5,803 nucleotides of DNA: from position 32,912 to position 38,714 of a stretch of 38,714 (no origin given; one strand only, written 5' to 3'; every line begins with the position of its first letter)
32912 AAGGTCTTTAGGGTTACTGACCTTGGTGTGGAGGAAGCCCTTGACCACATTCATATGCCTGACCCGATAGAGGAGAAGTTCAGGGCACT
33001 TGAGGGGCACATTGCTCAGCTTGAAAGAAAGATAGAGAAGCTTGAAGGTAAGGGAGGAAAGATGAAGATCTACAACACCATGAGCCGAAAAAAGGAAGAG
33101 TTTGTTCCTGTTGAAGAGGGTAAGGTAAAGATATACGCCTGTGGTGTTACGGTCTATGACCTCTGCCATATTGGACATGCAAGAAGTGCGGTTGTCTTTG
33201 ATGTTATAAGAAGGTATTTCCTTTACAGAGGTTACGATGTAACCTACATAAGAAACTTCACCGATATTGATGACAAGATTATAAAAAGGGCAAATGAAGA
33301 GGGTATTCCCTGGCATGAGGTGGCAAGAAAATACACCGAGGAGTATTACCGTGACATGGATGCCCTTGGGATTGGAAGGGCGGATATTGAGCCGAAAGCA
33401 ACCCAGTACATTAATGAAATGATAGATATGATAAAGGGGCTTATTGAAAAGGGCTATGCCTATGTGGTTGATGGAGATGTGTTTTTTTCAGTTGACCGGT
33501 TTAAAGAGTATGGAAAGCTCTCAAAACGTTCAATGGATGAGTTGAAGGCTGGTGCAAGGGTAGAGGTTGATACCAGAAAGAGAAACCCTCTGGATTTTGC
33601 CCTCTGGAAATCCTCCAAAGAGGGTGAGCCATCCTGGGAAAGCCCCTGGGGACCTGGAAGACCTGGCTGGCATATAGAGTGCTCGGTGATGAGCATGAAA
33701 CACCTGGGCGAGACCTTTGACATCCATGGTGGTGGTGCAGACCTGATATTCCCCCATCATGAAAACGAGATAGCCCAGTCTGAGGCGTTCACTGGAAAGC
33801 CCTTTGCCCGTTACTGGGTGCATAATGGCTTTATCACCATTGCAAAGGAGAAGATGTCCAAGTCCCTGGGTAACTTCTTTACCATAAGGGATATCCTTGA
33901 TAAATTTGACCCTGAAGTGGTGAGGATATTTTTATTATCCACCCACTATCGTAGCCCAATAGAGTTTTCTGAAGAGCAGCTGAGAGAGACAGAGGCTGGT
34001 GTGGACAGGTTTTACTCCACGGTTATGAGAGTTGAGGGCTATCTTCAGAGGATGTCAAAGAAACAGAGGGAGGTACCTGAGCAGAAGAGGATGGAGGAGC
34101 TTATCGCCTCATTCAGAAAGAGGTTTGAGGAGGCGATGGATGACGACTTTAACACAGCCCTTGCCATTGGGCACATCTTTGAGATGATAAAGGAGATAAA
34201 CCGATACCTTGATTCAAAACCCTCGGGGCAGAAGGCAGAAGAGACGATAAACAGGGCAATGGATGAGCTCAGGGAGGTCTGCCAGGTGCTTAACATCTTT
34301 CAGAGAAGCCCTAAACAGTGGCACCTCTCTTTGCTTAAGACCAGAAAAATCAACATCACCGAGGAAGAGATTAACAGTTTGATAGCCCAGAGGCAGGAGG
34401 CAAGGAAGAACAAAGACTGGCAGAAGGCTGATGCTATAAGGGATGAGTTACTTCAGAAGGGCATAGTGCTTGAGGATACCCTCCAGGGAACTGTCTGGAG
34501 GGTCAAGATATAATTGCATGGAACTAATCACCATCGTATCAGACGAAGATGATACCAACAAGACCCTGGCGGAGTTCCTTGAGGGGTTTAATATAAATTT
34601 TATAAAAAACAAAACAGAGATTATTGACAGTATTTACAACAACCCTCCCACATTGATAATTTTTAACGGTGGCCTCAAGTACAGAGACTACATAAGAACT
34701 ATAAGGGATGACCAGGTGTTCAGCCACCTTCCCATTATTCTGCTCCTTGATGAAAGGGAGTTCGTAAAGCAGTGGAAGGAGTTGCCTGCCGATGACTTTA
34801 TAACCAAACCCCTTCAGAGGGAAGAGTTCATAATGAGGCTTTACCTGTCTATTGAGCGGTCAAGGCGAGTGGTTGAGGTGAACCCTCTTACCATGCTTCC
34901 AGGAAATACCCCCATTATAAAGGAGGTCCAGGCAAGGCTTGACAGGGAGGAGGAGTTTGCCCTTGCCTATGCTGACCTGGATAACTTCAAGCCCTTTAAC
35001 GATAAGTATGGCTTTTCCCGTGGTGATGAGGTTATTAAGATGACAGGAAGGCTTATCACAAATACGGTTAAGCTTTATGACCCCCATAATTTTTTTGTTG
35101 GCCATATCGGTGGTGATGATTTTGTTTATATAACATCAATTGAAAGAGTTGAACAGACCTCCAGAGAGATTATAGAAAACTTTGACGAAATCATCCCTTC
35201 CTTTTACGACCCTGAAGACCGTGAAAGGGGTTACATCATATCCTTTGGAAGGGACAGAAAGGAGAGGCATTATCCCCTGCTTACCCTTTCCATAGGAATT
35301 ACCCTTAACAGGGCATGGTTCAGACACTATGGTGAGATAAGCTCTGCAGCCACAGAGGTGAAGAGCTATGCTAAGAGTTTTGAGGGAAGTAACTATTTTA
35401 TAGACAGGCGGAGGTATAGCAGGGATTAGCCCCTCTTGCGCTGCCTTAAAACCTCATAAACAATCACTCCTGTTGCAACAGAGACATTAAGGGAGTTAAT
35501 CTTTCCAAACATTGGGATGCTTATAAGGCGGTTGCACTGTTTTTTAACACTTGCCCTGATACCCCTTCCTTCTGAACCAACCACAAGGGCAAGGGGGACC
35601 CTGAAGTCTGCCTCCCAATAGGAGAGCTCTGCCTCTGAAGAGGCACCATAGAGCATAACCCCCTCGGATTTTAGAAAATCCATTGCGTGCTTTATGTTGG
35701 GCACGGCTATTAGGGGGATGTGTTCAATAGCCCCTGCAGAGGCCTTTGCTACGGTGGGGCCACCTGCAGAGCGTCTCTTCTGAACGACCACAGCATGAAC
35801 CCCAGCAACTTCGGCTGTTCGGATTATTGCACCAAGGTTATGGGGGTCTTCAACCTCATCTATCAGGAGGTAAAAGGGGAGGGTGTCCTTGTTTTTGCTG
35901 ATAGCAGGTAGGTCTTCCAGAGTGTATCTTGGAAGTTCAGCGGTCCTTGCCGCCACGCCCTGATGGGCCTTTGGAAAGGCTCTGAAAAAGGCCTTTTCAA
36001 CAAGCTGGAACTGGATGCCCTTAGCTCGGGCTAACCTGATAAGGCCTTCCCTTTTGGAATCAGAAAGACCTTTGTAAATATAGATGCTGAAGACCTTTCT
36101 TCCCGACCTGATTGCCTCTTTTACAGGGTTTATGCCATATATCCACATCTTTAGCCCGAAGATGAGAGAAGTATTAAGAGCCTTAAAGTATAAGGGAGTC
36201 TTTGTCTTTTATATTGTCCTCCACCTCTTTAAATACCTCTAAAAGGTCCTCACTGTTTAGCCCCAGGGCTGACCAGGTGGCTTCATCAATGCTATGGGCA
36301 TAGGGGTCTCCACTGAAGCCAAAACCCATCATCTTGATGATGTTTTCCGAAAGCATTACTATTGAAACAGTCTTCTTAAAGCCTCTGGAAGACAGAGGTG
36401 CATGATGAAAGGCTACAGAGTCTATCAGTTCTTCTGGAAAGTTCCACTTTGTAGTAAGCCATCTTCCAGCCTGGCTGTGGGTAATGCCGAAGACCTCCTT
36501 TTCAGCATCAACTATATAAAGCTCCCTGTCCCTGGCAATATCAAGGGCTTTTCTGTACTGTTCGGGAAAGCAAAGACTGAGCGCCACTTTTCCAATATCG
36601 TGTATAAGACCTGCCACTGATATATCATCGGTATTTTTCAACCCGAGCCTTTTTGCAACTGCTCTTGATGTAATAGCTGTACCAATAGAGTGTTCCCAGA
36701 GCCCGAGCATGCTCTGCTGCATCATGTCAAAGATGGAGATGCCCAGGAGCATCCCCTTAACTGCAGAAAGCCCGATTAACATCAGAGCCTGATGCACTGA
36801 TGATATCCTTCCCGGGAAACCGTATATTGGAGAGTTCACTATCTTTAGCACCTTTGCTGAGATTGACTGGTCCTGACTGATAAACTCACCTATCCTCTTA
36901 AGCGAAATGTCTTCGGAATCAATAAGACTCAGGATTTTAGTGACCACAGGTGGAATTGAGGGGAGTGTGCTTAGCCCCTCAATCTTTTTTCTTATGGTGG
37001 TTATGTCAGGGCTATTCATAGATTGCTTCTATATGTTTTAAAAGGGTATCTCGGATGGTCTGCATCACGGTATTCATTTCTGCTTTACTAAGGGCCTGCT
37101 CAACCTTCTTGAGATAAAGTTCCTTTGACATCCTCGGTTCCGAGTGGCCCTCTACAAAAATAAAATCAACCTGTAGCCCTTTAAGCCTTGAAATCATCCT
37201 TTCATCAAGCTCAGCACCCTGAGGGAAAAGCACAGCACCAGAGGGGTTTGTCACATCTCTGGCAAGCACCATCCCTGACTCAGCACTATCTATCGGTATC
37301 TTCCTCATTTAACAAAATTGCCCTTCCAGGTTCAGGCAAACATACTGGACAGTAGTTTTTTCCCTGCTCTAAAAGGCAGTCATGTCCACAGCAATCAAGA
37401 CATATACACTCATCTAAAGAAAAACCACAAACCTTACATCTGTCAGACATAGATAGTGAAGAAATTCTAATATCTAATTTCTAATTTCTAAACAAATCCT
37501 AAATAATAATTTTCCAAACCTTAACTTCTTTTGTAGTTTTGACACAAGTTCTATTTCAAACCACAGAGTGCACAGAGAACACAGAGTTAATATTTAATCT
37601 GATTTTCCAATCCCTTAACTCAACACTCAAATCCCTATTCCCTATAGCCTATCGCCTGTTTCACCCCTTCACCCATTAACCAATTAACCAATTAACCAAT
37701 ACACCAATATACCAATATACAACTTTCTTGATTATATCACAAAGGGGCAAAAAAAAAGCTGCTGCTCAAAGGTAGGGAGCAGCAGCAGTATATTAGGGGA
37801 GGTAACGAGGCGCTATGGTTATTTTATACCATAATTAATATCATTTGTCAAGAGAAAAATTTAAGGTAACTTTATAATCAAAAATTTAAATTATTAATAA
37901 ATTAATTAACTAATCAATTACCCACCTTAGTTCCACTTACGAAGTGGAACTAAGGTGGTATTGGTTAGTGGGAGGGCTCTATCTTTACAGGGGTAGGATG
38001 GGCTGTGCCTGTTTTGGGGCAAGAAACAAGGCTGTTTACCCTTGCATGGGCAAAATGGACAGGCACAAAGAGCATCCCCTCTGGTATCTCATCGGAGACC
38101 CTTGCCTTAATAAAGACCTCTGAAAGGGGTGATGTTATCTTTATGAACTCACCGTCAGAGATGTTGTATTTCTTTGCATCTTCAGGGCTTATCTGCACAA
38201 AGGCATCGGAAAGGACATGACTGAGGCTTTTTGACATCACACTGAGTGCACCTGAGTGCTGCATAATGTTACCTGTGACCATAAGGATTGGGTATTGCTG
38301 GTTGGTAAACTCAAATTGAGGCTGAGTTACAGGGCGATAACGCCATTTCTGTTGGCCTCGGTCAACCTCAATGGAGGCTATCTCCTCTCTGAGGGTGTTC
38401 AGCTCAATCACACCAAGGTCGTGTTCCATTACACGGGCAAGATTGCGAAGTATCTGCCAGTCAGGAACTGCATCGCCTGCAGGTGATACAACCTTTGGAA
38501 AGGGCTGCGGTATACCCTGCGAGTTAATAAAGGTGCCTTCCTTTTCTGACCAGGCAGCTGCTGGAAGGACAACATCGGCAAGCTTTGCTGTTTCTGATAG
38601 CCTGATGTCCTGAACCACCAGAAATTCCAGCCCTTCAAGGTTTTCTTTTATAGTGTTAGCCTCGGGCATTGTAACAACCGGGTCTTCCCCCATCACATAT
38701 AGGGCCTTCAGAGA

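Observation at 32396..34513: In-frame fusion of serine acetyltransferase (CysE) and cysteinyl-tRNA synthetase (CysS) that keeps an internal ribosome-binding site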

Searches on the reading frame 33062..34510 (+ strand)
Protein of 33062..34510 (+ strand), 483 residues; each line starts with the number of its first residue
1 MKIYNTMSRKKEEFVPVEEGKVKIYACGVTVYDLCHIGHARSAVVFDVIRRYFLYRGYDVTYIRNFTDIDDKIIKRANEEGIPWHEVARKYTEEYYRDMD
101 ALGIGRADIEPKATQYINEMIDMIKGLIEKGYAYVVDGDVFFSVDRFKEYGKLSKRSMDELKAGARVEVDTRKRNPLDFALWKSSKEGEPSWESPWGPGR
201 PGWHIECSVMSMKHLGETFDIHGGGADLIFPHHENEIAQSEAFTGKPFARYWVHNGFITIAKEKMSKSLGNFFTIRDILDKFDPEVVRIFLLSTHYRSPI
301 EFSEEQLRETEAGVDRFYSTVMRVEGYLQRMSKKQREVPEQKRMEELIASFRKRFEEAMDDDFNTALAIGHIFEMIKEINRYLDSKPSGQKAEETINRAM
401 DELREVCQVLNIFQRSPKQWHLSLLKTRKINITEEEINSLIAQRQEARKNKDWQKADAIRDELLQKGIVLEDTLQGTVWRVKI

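Call 60: search_solved_structures(query=window:33062-34510:+, max_evalue=1e-30, show_alignments=1)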
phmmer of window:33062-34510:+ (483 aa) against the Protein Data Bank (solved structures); distinct sequences matched with E-value up to 1e-30: 8.
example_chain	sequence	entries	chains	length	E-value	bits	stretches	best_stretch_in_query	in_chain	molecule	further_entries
1li5_A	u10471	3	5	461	2.1e-151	508.4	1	1-482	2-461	CYSTEINYL-TRNA SYNTHETASE | Cysteine--tRNA ligase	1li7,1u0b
3tqo_A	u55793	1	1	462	6.6e-149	500.2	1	1-480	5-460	Cysteinyl-tRNA synthetase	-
8qhp_A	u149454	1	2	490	2.2e-147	495.2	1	1-480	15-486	Cysteine--tRNA ligase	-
6ujd_A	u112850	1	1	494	1.2e-92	314.7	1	1-480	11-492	Cysteine--tRNA ligase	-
9yru_A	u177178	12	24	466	4.6e-88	299.6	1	3-386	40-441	Cysteine--tRNA ligase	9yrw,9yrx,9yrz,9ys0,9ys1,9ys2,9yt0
3sp1_A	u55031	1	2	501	4e-70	240.5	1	1-478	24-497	Cysteinyl-tRNA synthetase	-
8hfm_A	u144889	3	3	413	2.9e-68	234.4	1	15-320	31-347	L-cysteine:1D-myo-inositol 2-amino-2-deoxy-alpha-D-glucopyranoside ligase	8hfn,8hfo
3c8z_A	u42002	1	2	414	2.9e-68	234.3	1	15-320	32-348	Cysteinyl-tRNA synthetase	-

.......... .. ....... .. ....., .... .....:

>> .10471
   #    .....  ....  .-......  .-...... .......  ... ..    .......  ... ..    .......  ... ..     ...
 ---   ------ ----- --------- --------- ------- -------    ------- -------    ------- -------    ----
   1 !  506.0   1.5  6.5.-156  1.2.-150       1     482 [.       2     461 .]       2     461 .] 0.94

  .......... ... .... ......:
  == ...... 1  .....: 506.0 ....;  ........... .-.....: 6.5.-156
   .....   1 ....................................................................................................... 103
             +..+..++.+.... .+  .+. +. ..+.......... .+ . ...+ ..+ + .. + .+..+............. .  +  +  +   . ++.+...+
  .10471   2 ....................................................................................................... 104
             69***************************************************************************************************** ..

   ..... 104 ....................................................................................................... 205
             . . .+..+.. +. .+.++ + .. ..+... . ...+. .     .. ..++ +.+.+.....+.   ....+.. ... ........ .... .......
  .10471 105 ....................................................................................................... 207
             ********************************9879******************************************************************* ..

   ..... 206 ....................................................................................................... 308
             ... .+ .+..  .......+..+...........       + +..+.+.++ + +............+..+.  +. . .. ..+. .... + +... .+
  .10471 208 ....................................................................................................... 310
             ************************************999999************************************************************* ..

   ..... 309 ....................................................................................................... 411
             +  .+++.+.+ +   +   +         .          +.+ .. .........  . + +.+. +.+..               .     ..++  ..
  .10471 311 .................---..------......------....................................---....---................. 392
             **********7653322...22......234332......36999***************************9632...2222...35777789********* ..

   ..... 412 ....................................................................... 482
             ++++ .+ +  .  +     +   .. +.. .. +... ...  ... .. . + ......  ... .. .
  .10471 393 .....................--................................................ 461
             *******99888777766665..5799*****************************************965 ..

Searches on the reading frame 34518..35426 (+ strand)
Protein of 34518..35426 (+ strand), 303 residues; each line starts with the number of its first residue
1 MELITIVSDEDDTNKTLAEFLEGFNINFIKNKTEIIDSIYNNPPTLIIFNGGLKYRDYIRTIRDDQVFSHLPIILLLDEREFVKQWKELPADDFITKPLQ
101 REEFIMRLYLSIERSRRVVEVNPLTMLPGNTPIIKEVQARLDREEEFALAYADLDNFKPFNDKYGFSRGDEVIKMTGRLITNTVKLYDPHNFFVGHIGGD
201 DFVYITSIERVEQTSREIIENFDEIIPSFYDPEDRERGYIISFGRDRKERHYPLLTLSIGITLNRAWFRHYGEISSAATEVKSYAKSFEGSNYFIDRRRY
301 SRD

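Call 28: search_protein_families(library=pfam, proteins=[window:34518-35426:+], max_evalue=0.00001)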
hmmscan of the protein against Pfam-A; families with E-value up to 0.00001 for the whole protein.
window:34518-35426:+ (303 aa): 1 family
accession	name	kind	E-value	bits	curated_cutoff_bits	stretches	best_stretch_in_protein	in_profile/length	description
PF00990.26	GGDEF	-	1.4e-11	44.9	23.8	1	124-221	6-105/161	Diguanylate cyclase, GGDEF domain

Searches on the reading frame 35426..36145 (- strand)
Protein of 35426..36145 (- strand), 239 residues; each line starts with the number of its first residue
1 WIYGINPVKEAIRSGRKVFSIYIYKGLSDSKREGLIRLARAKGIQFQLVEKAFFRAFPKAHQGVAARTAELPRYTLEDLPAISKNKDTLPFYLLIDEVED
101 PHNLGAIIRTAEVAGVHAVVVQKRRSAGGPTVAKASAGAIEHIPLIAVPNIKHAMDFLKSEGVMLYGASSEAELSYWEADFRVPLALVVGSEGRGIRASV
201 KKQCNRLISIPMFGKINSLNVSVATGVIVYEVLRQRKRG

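Call 28: search_protein_families(library=pfam, proteins=[window:35426-36145:-], max_evalue=0.00001)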
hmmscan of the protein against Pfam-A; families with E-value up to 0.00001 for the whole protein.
window:35426-36145:- (239 aa): 2 families
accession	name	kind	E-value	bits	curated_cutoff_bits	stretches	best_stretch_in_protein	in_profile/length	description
PF00588.24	SpoU_methylase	-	4.2e-41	140.8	29.7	1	91-230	2-142/142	SpoU rRNA Methylase family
PF08032.17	SpoU_sub_bind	-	3.9e-13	49.9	22.8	1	1-71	1-73/76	RNA 2'-O ribose methyltransferase substrate binding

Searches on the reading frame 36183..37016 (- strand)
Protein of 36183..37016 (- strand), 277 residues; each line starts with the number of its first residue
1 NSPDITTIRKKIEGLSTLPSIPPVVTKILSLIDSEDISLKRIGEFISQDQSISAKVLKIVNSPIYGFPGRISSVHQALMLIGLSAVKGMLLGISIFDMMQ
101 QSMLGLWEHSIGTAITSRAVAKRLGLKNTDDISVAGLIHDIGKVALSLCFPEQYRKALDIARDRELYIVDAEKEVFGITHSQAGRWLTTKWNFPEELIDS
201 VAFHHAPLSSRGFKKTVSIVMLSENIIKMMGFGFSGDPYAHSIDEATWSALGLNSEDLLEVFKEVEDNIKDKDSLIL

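Call 28: search_protein_families(library=pfam, proteins=[window:36183-37016:-], max_evalue=0.00001)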
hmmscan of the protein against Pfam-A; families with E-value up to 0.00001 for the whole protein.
window:36183-37016:- (277 aa): 2 families
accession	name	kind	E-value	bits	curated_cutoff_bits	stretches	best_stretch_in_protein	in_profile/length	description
PF08668.18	HDOD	-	3.1e-61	206.8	22.9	1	18-207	1-196/196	HDOD domain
PF01966.28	HD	-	1.2e-08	35.6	22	1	107-209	2-90/116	HD domain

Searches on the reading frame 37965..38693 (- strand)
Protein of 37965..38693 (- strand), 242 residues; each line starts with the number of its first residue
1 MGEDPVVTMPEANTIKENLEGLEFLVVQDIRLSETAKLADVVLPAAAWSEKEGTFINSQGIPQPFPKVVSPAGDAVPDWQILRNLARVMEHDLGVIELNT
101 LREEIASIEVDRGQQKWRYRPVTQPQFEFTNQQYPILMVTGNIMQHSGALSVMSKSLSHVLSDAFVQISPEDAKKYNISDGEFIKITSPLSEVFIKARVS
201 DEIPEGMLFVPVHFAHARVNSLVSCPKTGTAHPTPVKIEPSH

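Call 28: search_protein_families(library=pfam, proteins=[window:37965-38693:-], max_evalue=0.00001)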
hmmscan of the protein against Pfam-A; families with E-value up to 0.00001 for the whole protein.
window:37965-38693:- (242 aa): 2 families
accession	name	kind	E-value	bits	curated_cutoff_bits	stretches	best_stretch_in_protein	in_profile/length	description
PF00384.28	Molybdopterin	-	5.2e-24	85.4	24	1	1-87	265-352/353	Molybdopterin oxidoreductase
PF01568.27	Molydop_binding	-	3.3e-16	59.7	26.8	1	155-231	22-100/110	Molydopterin dinucleotide binding domain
